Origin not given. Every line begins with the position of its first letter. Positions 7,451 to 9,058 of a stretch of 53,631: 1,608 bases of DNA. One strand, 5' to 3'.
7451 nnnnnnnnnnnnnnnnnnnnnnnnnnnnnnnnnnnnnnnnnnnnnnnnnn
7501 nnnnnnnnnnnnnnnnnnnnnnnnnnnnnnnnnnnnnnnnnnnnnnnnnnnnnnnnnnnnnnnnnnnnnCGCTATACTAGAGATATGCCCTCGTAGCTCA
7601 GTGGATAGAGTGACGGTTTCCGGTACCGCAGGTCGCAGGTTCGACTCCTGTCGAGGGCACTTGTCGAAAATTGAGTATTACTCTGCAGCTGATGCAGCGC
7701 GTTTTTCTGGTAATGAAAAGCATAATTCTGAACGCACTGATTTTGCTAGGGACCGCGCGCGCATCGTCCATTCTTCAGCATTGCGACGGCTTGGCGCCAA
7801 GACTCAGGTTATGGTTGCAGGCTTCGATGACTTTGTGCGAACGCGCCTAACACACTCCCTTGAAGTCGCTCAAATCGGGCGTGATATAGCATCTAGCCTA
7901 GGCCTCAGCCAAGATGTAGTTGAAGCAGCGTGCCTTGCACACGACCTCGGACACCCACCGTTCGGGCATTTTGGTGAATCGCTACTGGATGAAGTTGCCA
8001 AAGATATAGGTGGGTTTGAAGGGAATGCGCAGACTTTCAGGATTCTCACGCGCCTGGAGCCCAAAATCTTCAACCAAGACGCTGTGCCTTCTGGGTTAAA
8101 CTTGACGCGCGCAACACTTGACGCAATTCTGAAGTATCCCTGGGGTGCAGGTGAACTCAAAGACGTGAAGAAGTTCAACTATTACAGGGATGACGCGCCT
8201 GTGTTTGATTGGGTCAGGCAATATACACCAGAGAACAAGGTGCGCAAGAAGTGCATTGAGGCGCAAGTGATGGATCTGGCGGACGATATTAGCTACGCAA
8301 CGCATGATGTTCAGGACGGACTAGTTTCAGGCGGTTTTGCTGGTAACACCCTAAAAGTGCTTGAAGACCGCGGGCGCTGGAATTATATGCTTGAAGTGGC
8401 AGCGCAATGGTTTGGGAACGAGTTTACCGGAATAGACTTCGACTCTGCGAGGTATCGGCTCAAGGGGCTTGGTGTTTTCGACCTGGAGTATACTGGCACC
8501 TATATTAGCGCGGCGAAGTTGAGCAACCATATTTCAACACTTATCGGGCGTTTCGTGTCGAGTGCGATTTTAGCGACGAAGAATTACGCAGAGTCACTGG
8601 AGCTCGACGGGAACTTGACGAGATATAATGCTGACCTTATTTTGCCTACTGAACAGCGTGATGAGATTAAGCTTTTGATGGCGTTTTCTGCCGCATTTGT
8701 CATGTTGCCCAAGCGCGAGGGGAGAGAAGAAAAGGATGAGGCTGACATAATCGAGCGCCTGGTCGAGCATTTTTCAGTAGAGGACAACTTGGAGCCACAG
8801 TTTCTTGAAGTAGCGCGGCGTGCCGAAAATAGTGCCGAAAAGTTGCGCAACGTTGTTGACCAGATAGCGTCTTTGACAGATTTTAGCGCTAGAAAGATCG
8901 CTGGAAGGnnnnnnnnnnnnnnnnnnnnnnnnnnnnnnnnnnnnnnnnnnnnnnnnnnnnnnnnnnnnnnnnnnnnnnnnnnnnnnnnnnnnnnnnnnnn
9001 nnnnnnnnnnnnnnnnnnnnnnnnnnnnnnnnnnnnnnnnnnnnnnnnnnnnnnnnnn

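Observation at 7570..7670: tRNA-Arg is followed, after discriminator plus one C, by the dgt start codon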

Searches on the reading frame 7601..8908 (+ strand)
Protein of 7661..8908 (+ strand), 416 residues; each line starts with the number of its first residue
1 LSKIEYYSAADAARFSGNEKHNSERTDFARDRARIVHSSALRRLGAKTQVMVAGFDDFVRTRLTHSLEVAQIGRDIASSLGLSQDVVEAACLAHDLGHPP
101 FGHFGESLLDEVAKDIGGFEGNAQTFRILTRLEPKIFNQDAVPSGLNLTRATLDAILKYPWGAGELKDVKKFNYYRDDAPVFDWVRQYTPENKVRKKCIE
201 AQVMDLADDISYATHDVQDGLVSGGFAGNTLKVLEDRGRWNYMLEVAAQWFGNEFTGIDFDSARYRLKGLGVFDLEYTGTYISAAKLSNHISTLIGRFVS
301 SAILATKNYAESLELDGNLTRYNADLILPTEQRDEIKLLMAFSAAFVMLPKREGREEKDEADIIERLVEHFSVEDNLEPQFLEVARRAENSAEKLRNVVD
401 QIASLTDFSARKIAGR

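Call 7: find_homologous_proteins(query=window:7661-8908:+, max_evalue=1e-20)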
Query window:7661-8908:+ (416 aa): 8000 proteins with E <= 1e-20 among 8000 candidates; the best 120 are listed.
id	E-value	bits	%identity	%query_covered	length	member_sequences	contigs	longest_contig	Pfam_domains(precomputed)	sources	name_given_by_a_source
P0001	6.8e-275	929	100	100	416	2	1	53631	PF13286.12,PF01966.29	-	-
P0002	3.8e-129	449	55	94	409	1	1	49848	PF13286.12,PF01966.29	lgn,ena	-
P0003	7.9e-128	445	53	97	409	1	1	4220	PF13286.12,PF01966.29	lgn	-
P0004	2.1e-127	443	53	98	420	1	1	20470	PF13286.12,PF01966.29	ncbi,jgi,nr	ncbi:MAG: deoxyguanosinetriphosphate triphosphohydrolase [Candidatus Ancillula sp.]|jgi:dGTPase|nr:d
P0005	1.2e-125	438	53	96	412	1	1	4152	PF13286.12,PF01966.29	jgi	jgi:dGTPase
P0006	1.5e-121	424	51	94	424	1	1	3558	PF13286.12,PF01966.29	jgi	jgi:dGTPase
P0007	5.0e-121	422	53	98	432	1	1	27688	PF13286.12,PF01966.29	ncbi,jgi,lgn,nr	ncbi:MAG: deoxyguanosinetriphosphate triphosphohydrolase [Candidatus Ancillula sp.]|jgi:dGTPase|nr:d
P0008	9.8e-120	418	51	98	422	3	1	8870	PF13286.12,PF01966.29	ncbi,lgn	-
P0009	8.4e-117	409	55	88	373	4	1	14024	PF13286.12,PF01966.29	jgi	jgi:dGTPase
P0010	1.6e-113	398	49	100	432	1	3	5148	PF13286.12,PF01966.29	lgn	-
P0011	5.7e-113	396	50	100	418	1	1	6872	PF13286.12,PF01966.29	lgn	-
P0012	8.5e-112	392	49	98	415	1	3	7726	PF13286.12,PF01966.29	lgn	-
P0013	2.9e-111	390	50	98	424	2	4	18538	PF13286.12,PF01966.29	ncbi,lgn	-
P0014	4.7e-111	390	49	98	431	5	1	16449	PF13286.12,PF01966.29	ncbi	-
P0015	1.5e-110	388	49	99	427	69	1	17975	PF13286.12,PF01966.29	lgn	-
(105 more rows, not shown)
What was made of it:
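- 7661..8911 (+): dgt (dGTP triphosphohydrolase), 416 aa, with start codon TTG 7661-7663 directly after C74. Homologues are at most 55% identical (call 7).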

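Call 9: find_encoding_contigs(protein=P0002, flank=6000, max_places=3)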
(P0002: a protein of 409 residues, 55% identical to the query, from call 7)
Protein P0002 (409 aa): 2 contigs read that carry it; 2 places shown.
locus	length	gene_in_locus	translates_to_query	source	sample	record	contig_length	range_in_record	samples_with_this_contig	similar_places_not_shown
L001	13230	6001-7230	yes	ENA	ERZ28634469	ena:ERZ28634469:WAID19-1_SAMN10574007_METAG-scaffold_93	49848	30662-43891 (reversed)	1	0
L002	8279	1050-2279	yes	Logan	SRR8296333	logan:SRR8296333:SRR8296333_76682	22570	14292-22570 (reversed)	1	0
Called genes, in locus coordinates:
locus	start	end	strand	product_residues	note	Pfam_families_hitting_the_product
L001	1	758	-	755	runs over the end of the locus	-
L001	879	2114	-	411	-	PF00768:Peptidase_S11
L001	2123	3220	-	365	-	-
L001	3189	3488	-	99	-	PF11238:DUF3039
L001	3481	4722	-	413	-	PF00180:Iso_dh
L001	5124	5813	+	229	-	-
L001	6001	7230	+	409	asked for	PF01966:HD, PF13286:HD_assoc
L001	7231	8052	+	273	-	PF01784:DUF34_NIF3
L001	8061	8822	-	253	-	PF13399:LytR_C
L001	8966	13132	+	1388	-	-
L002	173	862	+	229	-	-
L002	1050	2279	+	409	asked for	PF01966:HD, PF13286:HD_assoc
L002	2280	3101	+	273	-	PF01784:DUF34_NIF3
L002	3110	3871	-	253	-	PF13399:LytR_C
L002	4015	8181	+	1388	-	-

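Call 14: find_related_loci(query=A1, collection=genome_contigs, flank=4000)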
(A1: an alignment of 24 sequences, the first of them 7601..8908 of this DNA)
Query A1 (436 aa) in genome_contigs; peptide patterns used: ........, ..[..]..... (x = any residue, [..] = any of these).
600 stretches matched a pattern (row limit reached: there are more); 594 encode a relative of the query (tblastn E <= 1e-3); the best 80 are kept; 80 distinct loci.
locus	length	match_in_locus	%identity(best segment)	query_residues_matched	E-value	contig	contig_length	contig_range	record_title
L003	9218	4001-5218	50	27-430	1e-117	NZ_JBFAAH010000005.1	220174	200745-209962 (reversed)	Promicromonospora sp. NPDC023805 NPDC023805_95_E9.ctg-0005, whole genome shotgun sequence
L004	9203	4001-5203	49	27-430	2e-116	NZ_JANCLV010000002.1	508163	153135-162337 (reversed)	Pseudarthrobacter humi strain RMG13 contig2, whole genome shotgun sequence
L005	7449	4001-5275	46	3-430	2e-114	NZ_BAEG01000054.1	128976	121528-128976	Arthrobacter globiformis NBRC 12137, whole genome shotgun sequence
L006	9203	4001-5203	48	27-430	4e-114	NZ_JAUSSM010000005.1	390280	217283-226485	Arthrobacter oryzae strain CC159 Ga0466895_05, whole genome shotgun sequence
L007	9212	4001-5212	48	24-430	1e-113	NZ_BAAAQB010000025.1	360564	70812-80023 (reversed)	Arthrobacter humicola strain JCM 15921 sequence25, whole genome shotgun sequence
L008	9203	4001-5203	48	27-430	2e-113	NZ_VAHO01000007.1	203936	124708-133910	Pseudarthrobacter sp. NamE5 GHIKLHBA_7, whole genome shotgun sequence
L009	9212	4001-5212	48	24-430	1e-112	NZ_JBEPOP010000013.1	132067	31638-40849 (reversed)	Paenarthrobacter sp. 4246 Ga0501511_13, whole genome shotgun sequence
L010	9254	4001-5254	47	25-434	1e-112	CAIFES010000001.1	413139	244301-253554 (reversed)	MAG: uncultured Aeriscardovia sp. isolate UMB00005 genome assembly, contig: NODE_3_length_413139_cov_25.427041, whole ge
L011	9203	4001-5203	48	27-430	2e-112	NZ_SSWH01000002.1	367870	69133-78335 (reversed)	Arthrobacter echini strain AM23 NODE_2_length_367870_cov_81.722199, whole genome shotgun sequence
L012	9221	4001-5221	47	25-430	1e-110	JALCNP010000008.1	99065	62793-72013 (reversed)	MAG: Bifidobacterium sp. isolate UW_MP_BIF8_1 Ga0455786_00085, whole genome shotgun sequence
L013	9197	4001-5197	48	27-430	4e-110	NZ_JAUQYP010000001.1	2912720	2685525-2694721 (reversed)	Actinotalea lenta strain SYSU T00b441 NODE_1_length_2912720_cov_133.555053, whole genome shotgun sequence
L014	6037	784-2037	48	13-430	1e-106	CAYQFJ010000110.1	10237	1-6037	MAG TPA_asm: uncultured Actinotalea sp. isolate SRP263527_co1_49 genome assembly, contig: NODE_5732_length_10237_cov_7.9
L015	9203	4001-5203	45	27-430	9e-106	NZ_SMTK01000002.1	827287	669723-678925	Arthrobacter crusticola strain SLN-3 ZB100001, whole genome shotgun sequence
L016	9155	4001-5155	50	43-430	3e-105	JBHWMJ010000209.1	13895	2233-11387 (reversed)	MAG: Marihabitans sp. isolate MAG_WS_CA_207 k141_132512, whole genome shotgun sequence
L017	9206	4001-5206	47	27-430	6e-105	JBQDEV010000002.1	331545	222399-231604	MAG: Micrococcaceae bacterium isolate AOP35_01H_surf _bin _34 AOP35_01H_surf.bin.34_2, whole genome shotgun sequence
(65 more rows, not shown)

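Call 17: find_encoding_contigs(protein=P0001, flank=3000, max_places=6)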
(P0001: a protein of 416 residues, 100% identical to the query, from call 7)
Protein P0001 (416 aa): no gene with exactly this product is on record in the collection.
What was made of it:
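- Tried and rejected: Exact look-up of the window's own proteins to reach other contigs of the same organism failed (call 17).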

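Call 18: find_encoding_contigs(protein=P0004, flank=4000, max_places=3)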
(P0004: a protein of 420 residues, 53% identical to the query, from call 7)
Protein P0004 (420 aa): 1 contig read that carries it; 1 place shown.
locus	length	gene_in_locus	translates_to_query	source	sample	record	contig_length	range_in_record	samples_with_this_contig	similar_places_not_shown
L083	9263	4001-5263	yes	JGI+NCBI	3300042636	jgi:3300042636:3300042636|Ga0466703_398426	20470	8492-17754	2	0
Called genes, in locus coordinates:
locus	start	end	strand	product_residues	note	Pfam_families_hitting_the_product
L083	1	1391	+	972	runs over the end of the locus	PF04760:IF2_N, PF00009:GTP_EFTU, PF00071:Ras (weak), PF01926:MMR_HSR1, PF03144:GTP_EFTU_D2 (faint), PF22042:EF-G_D2, PF11987:IF-2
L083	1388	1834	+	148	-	PF02033:RBFA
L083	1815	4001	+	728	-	PF01509:TruB_N, PF16198:TruB_C_2, PF01467:CTP_transf_like (weak), PF06574:FAD_syn, PF01687:Flavokinase, PF01300:Sua5_yciO_yrdC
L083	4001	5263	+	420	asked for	PF01966:HD, PF13286:HD_assoc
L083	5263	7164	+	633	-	PF01807:Zn_ribbon_DnaG, PF08275:DNAG_N, PF01751:Toprim, PF13155:Toprim_2, PF13662:Toprim_4, PF10410:DnaB_bind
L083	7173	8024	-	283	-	PF03668:RapZ-like_N, PF22740:PapZ_C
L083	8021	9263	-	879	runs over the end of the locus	PF01588:tRNA_bind (weak), PF03483:B3_4, PF03484:B5, PF17759:tRNA_synthFbeta, PF03147:FDX-ACB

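Call 19: find_encoding_contigs(protein=P0007, flank=4000, max_places=3)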
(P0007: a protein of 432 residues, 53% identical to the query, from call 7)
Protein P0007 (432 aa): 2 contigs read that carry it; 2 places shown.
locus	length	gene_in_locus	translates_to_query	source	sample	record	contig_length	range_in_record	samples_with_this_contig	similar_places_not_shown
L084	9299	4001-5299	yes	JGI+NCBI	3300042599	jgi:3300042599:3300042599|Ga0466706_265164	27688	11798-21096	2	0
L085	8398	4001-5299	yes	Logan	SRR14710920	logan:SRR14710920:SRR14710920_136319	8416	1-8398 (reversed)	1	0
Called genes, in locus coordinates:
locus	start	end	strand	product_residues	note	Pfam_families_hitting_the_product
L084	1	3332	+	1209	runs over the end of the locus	PF01855:POR_N, PF17147:PFOR_II, PF01558:POR, PF10371:EKR, PF00037:Fer4, PF12837:Fer4_6, PF12838:Fer4_7, PF13237:Fer4_10, +7 more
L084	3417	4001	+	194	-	PF00929:RNase_T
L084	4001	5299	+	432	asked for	PF01966:HD, PF13286:HD_assoc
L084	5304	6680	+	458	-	-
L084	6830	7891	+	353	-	PF08529:NusA_N, PF13184:KH_NusA_1st, PF26594:KH_NusA_2nd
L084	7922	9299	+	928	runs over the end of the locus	PF04760:IF2_N, PF00009:GTP_EFTU, PF00071:Ras (weak), PF01926:MMR_HSR1, PF22042:EF-G_D2, PF11987:IF-2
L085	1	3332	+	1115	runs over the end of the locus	?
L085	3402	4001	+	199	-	PF00929:RNase_T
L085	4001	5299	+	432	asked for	PF01966:HD, PF13286:HD_assoc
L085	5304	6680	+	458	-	-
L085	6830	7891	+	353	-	PF08529:NusA_N, PF13184:KH_NusA_1st, PF26594:KH_NusA_2nd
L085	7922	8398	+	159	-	?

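Call 20: find_related_loci(query=window:7661-8908:+, collection=metagenome_contigs, flank=5000)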
Query window:7661-8908:+ (416 aa) in metagenome_contigs; peptide patterns used: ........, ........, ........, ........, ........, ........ (x = any residue, [..] = any of these).
600 stretches matched a pattern (row limit reached: there are more); 547 encode a relative of the query (tblastn E <= 1e-3); the best 80 are kept; 80 distinct loci.
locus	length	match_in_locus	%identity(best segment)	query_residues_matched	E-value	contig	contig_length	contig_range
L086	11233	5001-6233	47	2-416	6e-118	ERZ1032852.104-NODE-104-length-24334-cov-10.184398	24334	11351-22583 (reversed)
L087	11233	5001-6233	47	2-416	4e-118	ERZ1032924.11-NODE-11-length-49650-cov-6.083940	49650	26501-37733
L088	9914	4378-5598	48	1-410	3e-117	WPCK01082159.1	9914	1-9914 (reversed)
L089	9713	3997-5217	48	1-410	3e-116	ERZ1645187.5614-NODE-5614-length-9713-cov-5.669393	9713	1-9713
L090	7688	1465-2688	47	3-416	4e-115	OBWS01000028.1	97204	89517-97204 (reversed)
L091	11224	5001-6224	48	7-416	3e-114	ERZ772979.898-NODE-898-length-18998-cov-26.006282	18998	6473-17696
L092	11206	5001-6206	49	4-410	5e-114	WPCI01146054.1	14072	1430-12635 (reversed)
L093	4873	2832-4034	46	7-413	3e-114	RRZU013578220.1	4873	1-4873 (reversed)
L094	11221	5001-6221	49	5-410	2e-113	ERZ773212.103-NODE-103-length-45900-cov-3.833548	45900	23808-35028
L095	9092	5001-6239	47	2-416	4e-113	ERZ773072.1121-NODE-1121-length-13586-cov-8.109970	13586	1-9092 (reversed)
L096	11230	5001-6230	47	5-416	8e-113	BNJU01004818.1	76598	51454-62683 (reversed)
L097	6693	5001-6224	47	7-416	4e-112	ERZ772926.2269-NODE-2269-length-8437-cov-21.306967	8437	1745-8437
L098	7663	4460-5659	48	7-410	2e-112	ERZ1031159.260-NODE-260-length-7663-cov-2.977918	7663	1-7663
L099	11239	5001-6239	47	2-416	4e-112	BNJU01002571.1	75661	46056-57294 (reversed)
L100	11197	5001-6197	49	14-416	7e-112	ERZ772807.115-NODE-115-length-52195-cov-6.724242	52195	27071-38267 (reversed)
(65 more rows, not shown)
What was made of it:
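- Tried and rejected: I fetched dgt loci from GTDB genomes (80 loci, call 14), from metagenomes (80 loci, call 20), and from the nearest homologues' contigs (L001/2, L083-85, L169/170).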

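Call 43: search_protein_families(library=ncbifam, proteins=[window:7661-8908:+], max_evalue=0.00001)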
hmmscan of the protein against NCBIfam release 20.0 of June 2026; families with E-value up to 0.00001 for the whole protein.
window:7661-8908:+ (416 aa): 11 families
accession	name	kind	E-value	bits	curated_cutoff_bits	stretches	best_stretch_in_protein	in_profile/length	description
NF002829.0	PRK03007.1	equivalog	6.7e-141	470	385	1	4-414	7-414/425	deoxyguanosinetriphosphate triphosphohydrolase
TIGR01353.1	dGTP_triPase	subfamily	3.8e-80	270.3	152.35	1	24-411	1-381/389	dGTP triphosphohydrolase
NF041026.1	antiphage_dGTPase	exception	2e-77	261.2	400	1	17-412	8-419/425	anti-phage deoxyguanosine triphosphatase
NF003701.1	PRK05318.1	subfamily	1.8e-65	221.5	383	2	18-171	10-170/426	anti-phage deoxyguanosine triphosphatase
NF002326.0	PRK01286.1-1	equivalog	6.5e-60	203.5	390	1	18-232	25-219/379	deoxyguanosinetriphosphate triphosphohydrolase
NF002328.0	PRK01286.1-3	equivalog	1.4e-55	188.9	467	1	18-227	31-233/404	deoxyguanosinetriphosphate triphosphohydrolase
NF002327.0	PRK01286.1-2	equivalog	6.9e-54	183.2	393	1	16-167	30-172/345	deoxyguanosinetriphosphate triphosphohydrolase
NF002205.0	PRK01096.1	equivalog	2.2e-51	175.3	439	1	18-222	18-258/444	deoxyguanosinetriphosphate triphosphohydrolase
NF002330.0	PRK01286.1-5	equivalog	8e-43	147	511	1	19-223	19-208/384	deoxyguanosinetriphosphate triphosphohydrolase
NF002329.0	PRK01286.1-4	equivalog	8.3e-42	143.6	494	1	17-159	30-163/342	deoxyguanosinetriphosphate triphosphohydrolase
NF003429.0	PRK04926.1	equivalog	1.6e-39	136.1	405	2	18-109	22-132/500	dGTPase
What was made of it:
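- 7661..8911 (+): NF002829 at 470 bits, above the cut-off of 385, with N-terminus aligned (call 43).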

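Call 44: search_protein_families(library=pfam, proteins=[window:7661-8908:+], max_evalue=0.001)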
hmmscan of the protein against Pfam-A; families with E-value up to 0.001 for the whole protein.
window:7661-8908:+ (416 aa): 2 families
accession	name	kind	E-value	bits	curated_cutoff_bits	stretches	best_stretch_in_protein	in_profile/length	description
PF01966.28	HD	-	4.9e-14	53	22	1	62-211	1-114/116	HD domain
PF13286.11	HD_assoc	-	3e-12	47.4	22.2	1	328-412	3-87/91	Phosphohydrolase-associated domain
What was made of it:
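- On dGTP triphosphohydrolase, actinobacterial equivalog NF002829 (PRK03007): Pfam HD and HD_assoc both hit (call 44).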

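Call 69: find_encoding_contigs(protein=P0008, flank=3000, max_places=2)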
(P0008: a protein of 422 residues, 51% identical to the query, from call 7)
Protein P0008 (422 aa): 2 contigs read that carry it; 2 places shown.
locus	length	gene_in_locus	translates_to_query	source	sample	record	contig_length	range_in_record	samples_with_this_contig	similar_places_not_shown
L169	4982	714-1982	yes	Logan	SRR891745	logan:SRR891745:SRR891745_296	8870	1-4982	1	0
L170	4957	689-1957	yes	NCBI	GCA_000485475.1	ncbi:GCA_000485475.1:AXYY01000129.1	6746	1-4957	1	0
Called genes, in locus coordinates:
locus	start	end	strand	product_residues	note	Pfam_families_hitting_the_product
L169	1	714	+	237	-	?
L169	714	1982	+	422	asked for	PF01966:HD, PF13286:HD_assoc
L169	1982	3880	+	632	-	PF01807:Zn_ribbon_DnaG, PF08275:DNAG_N, PF01751:Toprim, PF13155:Toprim_2, PF13662:Toprim_4, PF10410:DnaB_bind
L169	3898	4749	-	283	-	PF03668:RapZ-like_N, PF22740:PapZ_C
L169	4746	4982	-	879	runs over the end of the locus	PF03483:B3_4, PF03484:B5, PF17759:tRNA_synthFbeta, PF03147:FDX-ACB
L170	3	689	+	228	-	?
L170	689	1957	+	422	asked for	PF01966:HD, PF13286:HD_assoc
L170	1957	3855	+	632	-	PF01807:Zn_ribbon_DnaG, PF08275:DNAG_N, PF01751:Toprim, PF13155:Toprim_2, PF13662:Toprim_4, PF10410:DnaB_bind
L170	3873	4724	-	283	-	PF03668:RapZ-like_N, PF22740:PapZ_C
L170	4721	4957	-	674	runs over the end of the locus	?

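Call 72: list_cluster_members(proteins=[P0001, P0121])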
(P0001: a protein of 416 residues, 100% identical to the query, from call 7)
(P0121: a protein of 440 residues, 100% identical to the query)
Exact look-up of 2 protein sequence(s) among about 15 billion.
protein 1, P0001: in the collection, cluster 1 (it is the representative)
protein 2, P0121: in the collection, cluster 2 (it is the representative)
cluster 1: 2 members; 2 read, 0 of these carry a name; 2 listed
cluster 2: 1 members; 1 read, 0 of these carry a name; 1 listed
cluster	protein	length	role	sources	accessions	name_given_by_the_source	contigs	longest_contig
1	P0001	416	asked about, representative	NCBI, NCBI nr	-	-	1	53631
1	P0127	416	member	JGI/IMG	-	-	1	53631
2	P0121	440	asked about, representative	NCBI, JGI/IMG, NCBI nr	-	-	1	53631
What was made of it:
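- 7661..8911 (+): NCBI and JGI both call this start (call 72).
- Checked: NCBI and JGI/IMG both call the 416-aa TTG version (call 72).
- Both annotations choose TTG (call 72).
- Tried and rejected: Cluster members are only the same contig in NCBI and JGI (call 72).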
